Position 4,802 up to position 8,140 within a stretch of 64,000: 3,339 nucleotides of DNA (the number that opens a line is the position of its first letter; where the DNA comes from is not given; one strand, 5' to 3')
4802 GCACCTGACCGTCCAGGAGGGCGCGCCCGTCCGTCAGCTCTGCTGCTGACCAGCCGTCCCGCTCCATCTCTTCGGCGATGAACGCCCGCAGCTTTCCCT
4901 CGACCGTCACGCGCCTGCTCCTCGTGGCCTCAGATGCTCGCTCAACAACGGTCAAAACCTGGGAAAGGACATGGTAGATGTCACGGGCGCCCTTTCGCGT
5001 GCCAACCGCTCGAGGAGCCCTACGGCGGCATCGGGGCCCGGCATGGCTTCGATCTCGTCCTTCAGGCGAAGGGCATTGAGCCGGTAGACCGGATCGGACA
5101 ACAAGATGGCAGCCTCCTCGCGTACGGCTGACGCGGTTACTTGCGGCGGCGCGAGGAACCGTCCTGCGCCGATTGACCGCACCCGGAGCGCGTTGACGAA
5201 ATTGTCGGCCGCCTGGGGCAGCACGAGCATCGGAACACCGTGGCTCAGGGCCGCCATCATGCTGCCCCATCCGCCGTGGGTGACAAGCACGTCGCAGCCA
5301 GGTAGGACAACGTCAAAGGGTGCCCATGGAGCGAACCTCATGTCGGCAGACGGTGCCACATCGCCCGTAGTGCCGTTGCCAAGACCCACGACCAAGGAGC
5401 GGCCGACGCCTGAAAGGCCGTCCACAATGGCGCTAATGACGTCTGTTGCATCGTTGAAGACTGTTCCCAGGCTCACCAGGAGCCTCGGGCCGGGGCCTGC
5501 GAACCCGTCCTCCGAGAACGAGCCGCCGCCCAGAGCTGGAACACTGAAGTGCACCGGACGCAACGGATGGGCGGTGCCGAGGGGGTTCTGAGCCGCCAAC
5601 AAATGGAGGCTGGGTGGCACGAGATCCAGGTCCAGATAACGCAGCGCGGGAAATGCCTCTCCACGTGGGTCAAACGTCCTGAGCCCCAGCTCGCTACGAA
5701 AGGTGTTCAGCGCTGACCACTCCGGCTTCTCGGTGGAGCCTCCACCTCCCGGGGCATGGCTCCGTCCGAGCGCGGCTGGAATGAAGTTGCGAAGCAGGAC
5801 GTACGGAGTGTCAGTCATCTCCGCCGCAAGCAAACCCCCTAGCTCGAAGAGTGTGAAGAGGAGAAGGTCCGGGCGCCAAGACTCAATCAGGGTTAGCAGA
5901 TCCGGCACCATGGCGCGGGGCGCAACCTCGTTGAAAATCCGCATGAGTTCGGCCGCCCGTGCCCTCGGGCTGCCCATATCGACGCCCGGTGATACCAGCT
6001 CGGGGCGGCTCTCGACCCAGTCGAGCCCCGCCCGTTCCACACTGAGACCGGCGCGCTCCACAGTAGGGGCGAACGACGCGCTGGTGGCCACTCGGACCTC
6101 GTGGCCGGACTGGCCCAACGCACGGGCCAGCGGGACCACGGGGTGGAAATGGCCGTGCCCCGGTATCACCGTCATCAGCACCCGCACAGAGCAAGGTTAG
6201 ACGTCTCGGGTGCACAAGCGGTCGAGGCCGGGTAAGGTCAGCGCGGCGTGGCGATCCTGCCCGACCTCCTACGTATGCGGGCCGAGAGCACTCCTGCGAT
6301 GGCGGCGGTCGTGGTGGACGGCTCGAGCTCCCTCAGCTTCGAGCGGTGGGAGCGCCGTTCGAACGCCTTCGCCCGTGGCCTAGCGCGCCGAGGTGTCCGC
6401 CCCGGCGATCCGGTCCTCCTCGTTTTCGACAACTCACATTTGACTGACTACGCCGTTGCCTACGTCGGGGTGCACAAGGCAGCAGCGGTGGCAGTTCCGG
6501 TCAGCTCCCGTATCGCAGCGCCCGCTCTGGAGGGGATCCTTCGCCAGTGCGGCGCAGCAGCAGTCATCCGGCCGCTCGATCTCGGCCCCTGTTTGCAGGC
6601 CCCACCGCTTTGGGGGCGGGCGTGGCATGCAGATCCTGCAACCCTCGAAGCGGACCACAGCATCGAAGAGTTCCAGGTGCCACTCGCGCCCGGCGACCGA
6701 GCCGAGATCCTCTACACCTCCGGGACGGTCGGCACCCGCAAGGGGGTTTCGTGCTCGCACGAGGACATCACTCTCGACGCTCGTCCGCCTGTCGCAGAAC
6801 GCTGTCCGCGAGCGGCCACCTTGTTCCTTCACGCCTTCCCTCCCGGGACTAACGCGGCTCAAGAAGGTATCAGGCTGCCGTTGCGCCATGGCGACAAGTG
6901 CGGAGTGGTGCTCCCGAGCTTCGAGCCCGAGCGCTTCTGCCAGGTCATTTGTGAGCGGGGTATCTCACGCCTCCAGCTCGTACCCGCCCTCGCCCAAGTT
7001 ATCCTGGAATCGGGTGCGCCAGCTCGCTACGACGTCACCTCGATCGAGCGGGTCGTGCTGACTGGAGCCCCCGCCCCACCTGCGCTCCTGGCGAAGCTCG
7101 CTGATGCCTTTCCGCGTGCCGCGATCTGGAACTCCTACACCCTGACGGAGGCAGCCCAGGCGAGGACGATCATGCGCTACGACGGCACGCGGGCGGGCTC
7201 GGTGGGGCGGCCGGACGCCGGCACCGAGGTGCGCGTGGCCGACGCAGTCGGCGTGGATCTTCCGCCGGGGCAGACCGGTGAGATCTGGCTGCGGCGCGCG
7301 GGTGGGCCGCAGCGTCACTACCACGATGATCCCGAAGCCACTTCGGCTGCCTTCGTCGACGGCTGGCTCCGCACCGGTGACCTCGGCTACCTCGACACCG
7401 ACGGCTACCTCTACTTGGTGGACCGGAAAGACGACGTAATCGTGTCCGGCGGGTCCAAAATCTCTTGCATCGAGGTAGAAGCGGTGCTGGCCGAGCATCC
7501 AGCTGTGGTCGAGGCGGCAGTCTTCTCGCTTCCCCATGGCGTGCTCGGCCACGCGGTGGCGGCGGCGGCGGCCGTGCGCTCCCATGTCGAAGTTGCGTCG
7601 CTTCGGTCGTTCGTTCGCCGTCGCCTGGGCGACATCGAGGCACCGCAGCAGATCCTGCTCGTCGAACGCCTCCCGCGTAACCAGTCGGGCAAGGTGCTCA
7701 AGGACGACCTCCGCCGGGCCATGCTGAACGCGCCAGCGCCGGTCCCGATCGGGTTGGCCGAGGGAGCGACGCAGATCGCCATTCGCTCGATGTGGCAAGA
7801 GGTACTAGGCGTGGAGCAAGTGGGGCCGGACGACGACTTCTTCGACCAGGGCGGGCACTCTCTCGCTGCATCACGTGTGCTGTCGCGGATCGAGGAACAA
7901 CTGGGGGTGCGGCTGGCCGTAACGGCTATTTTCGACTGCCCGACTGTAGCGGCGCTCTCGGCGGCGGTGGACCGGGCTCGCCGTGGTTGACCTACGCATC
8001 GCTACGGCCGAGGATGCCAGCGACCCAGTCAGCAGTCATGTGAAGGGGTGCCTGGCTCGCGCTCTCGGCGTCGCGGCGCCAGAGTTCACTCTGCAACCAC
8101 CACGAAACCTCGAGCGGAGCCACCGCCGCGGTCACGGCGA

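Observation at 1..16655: PKS-less gene cluster with p-HBAD-like logic: chorismate lyase, FadD22-like loader, 3x GT1 plus GT2, amino-sugar and sulfation genes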

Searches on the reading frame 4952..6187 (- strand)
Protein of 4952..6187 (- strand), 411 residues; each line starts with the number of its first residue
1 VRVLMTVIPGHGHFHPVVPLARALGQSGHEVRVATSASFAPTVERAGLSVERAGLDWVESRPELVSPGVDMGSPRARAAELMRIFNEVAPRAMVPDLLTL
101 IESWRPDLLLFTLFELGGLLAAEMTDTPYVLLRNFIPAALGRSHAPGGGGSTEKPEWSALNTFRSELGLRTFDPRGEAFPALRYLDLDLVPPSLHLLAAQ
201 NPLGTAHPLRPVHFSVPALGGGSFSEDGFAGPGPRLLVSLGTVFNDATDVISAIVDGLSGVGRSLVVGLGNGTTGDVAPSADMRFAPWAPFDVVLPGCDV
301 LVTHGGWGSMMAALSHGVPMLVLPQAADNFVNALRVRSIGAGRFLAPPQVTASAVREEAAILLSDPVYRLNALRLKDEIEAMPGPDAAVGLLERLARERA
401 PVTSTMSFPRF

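Call 5: search_protein_families(library=pfam, proteins=[window:4952-6187:-], max_evalue=0.01)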
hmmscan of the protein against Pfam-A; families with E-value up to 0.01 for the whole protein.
window:4952-6187:- (411 aa): 5 families
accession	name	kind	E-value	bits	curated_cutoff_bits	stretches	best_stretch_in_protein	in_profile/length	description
PF06722.18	EryCIII-like_C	-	6.2e-27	94.8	31.7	1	257-394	6-144/145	Erythromycin biosynthesis protein CIII-like, C-terminal domain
PF00201.24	UDPGT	-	2.1e-14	53.7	19.5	1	237-376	279-419/499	UDP-glucoronosyl and UDP-glucosyl transferase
PF21036.3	EryCIII-like_N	-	6.5e-12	46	27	1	23-133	2-126/216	Erythromycin biosynthesis protein CIII-like, N-terminal domain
PF13579.12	Glyco_trans_4_4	-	3.4e-06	27.9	29.7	1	20-131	10-99/158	Glycosyl transferase 4-like domain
PF03033.26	Glyco_transf_28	-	0.00048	20.7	26.2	1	4-56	2-56/139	Glycosyltransferase family 28 N-terminal domain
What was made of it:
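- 4952..6187 (-): GT1 glycosyltransferase a (natural-product type). PF06722/PF00201/PF21036 (call 5).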

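Call 58: search_solved_structures(query=window:4952-6187:-, max_evalue=1e-15)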
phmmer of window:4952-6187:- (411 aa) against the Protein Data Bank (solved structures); distinct sequences matched with E-value up to 1e-15: 29.
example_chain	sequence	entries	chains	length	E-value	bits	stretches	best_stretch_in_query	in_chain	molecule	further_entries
3otg_A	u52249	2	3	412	3.7e-37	131.6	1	1-397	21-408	CalG1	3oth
2yjn_A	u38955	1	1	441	3e-27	98.9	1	282-399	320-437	GLYCOSYLTRANSFERASE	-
2iya_A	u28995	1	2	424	4.7e-27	98.3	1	7-398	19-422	OLEANDOMYCIN GLYCOSYLTRANSFERASE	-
7vlb_A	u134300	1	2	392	1.3e-24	90.2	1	4-397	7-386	UDP-glycosyltransferase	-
3wad_A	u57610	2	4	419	3.6e-24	88.8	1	1-397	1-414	Glycosyltransferase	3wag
9ke2_A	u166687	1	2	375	9.9e-24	87.3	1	213-397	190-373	Rhamnosyltransferase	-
6kqx_A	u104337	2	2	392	1.5e-23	86.8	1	3-397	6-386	Uncharacterized UDP-glucosyltransferase YjiC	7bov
9ke1_A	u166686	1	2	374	2.1e-23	86.2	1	216-396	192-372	Rhamnosyltransferase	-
6kqw_A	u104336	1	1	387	2.9e-23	85.8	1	3-393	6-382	Uncharacterized UDP-glucosyltransferase YjiC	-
4ldp_A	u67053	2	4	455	1.3e-22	83.7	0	280-400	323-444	NDP-forosamyltransferase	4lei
3tsa_A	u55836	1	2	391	2.3e-22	82.8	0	185-399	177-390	NDP-rhamnosyltransferase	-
3uyk_A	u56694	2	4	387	6.9e-22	81.2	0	185-395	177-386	NDP-rhamnosyltransferase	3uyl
7yp3_A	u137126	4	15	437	2.1e-21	79.7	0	280-399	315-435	Glycosyltransferase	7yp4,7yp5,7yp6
4amb_A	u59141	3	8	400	1.2e-20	77.1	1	1-392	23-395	SNOGD | GLYCOSYL TRANSFERASE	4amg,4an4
4fzr_A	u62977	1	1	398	1.6e-20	76.7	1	1-394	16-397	SsfS6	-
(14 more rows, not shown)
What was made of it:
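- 4952..6187 (-): Best PDB hit CalG1, 131.6 bits (call 58).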

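Call 61: search_protein_families(library=ncbifam, proteins=[window:4952-6187:-], max_evalue=0.001)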
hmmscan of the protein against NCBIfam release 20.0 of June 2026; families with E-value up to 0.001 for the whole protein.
window:4952-6187:- (411 aa): 6 families
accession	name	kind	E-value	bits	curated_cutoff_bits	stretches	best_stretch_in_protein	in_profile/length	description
TIGR04516.1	glycosyl_450act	subfamily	5.3e-47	160.8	440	2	234-399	247-417/418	activator-dependent family glycosyltransferase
TIGR01426.2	MGT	subfamily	7.7e-38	130.5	260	2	234-397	227-392/393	macrolide family glycosyltransferase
NF000362.1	self_GT_OleI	exception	1.4e-23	83.7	700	1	228-396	247-420/424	OleI family self-immunity macrolide glycosyltransferase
NF033129.1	macro_glyco_Mgt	subfamily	6.2e-20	71.5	700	1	236-393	229-389/393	macrolide-inactivating glycosyltransferase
NF000354.1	glycotrans_Rgt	equivalog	2e-05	23.9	800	1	234-363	241-371/411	rifamycin-inactivating glycosyltransferase Rgt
TIGR00661.1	MJ1255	subfamily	0.00043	19.7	195.9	0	295-345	245-297/321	MJ1255/VC2487 family glycosyltransferase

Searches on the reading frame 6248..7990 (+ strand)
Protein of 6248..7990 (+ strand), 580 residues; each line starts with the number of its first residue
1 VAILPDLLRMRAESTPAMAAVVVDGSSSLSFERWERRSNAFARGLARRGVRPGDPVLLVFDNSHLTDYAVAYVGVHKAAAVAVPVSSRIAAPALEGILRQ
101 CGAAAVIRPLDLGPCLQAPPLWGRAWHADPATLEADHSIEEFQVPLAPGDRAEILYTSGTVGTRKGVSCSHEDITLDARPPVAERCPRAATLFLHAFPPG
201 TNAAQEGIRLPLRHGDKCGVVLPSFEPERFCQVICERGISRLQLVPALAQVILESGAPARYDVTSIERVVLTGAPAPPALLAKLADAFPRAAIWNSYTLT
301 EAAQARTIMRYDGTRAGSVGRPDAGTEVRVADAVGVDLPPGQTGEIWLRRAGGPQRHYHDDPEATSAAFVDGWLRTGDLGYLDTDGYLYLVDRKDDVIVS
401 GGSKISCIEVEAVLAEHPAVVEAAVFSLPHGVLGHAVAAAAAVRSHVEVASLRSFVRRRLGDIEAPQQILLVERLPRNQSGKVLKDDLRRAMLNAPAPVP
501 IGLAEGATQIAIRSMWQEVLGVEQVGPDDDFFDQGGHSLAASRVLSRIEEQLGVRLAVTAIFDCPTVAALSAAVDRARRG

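Call 5: search_protein_families(library=pfam, proteins=[window:6248-7990:+], max_evalue=0.01)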
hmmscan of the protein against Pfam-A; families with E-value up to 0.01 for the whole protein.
window:6248-7990:+ (580 aa): 3 families
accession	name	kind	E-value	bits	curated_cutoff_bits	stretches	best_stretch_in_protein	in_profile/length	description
PF00501.34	AMP-binding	-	5.4e-55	187.2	29.9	1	10-351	3-377/384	AMP-binding enzyme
PF00550.31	PP-binding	-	6.5e-19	68.4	20.8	1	512-574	3-67/67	Phosphopantetheine attachment site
PF13193.12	AMP-binding_C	-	7.8e-16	59.2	24.5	1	409-482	1-76/76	AMP-binding enzyme C-terminal domain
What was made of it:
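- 6248..7990 (+): Adenylation-PCP didomain activating a non-amino-acid carboxylate. AMP-binding + AMP-binding_C + PP-binding (call 5).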

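Call 7: search_protein_families(library=ncbifam, proteins=[window:6248-7990:+], max_evalue=0.01)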
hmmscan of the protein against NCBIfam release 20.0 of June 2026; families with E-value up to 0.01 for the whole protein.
window:6248-7990:+ (580 aa): 109 families (the best 25 are shown)
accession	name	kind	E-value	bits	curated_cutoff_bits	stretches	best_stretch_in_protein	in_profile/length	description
NF004837.0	PRK06187.1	subfamily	3.1e-88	296.3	476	2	138-493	159-523/531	long-chain-fatty-acid--CoA ligase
NF006182.0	PRK08316.1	subfamily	5.5e-78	262.7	663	1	4-492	13-517/523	fatty acyl-CoA synthetase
NF005801.1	PRK07656.1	equivalog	4.7e-65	220.1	657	2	137-489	152-500/500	FadD3 family acyl-CoA ligase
NF004797.0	PRK06145.1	equivalog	5e-64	216.5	850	1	4-490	4-493/499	acyl-CoA synthetase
NF005857.1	PRK07786.1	exception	2.6e-63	214.3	733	2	143-490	160-510/513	fatty-acid--CoA ligase FadD5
NF009071.0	PRK12406.1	subfamily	3.5e-61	207.2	701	2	150-494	154-504/510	acyl-CoA synthetase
NF004511.1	PRK05852.1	equivalog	8e-61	206.2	650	2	244-485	252-497/505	FadD7 family fatty acid--CoA ligase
NF004808.0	PRK06155.1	equivalog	2.5e-59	201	722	1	3-491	22-521/542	ATP-dependent acyl-CoA ligase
NF052580.1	Str24CoAsynCasG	equivalog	1.2e-56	192.2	750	2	212-488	264-546/548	steroid-24-oyl-CoA synthetase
NF038341.1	ligase_FadD4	exception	9.5e-56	189.2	850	2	156-488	159-500/506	fatty-acid--CoA ligase FadD4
NF002966.0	PRK03640.1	equivalog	1.2e-54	185.7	556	1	5-491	5-479/483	o-succinylbenzoate--CoA ligase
NF004114.0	PRK05605.1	equivalog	2.4e-51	174.7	766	1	147-494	219-571/575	long-chain-fatty-acid--CoA ligase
NF005676.0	PRK07470.1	equivalog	2.5e-51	174.9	774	2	155-494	182-531/544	acyl-CoA synthetase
NF006572.0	PRK09088.1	equivalog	3.3e-51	174.5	696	1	12-494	11-489/491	acyl-CoA synthetase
NF004282.0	PRK05691.1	subfamily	4.1e-51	172.4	4090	2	226-578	1352-1709/4334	non-ribosomal peptide synthase/polyketide synthase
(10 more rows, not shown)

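Call 41: search_solved_structures(query=window:6248-7990:+, max_evalue=1e-35)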
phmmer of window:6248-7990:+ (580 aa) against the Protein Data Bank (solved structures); distinct sequences matched with E-value up to 1e-35: 28.
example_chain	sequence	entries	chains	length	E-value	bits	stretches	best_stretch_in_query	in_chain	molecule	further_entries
9be3_A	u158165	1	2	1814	6.2e-58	199.7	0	7-572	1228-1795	Linear gramicidin synthase subunit A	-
9meh_A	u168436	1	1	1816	6.2e-58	199.7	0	7-572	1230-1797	Linear gramicidin synthase subunit A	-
6mfz_A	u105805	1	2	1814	6.2e-58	199.7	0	7-572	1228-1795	Linear gramicidin synthase subunit A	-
9be4_A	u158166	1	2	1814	2.5e-57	197.8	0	7-572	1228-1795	Linear gramicidin synthase subunit A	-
3r44_A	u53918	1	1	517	4.1e-52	180.5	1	7-491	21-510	fatty acyl CoA synthetase FADD13 (FATTY-ACYL-CoA SYNTHETASE)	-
8weu_A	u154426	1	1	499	1.1e-51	179.1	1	11-491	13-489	Fatty-acyl-CoA synthase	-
8wev_A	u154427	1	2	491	1.2e-51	179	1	11-491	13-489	Feruloyl-CoA Synthetase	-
8r2q_A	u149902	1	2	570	2e-49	171.6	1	27-490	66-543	Probable fatty-acid-CoA ligase FadD5 (Fatty-acid-CoA synthetase) (Fatty-acid-CoA synthase)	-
6mfy_A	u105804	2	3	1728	4.6e-47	163.9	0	7-572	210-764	Linear gramicidin synthase subunit A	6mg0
6qjz_A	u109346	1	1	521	3.6e-44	154.3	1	146-485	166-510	oxalyl CoA-synthetase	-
5ie0_A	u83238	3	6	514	6.3e-43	150.2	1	5-488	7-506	Oxalate--CoA ligase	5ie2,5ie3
5x8f_A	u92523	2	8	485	1.3e-40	142.5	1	5-491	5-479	2-succinylbenzoate--CoA ligase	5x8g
5buq_A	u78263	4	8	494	2.4e-40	141.6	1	5-491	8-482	2-succinylbenzoate--CoA ligase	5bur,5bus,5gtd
9g79_B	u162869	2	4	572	7.7e-40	140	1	30-497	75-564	Acetyl-coenzyme A synthetase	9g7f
6sq8_A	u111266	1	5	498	4.3e-39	137.5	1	28-486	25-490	Fatty acid CoA ligase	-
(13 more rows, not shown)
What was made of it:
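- On M. tuberculosis p-HBAD/PGL pathway: The A-PCP didomain is a different ligase type (calls 7, 41).
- The didomain's nearest families are fatty-acyl/feruloyl ligases (calls 7, 41). The didomain resembles fatty-acyl/feruloyl ligases (calls 7, 41).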
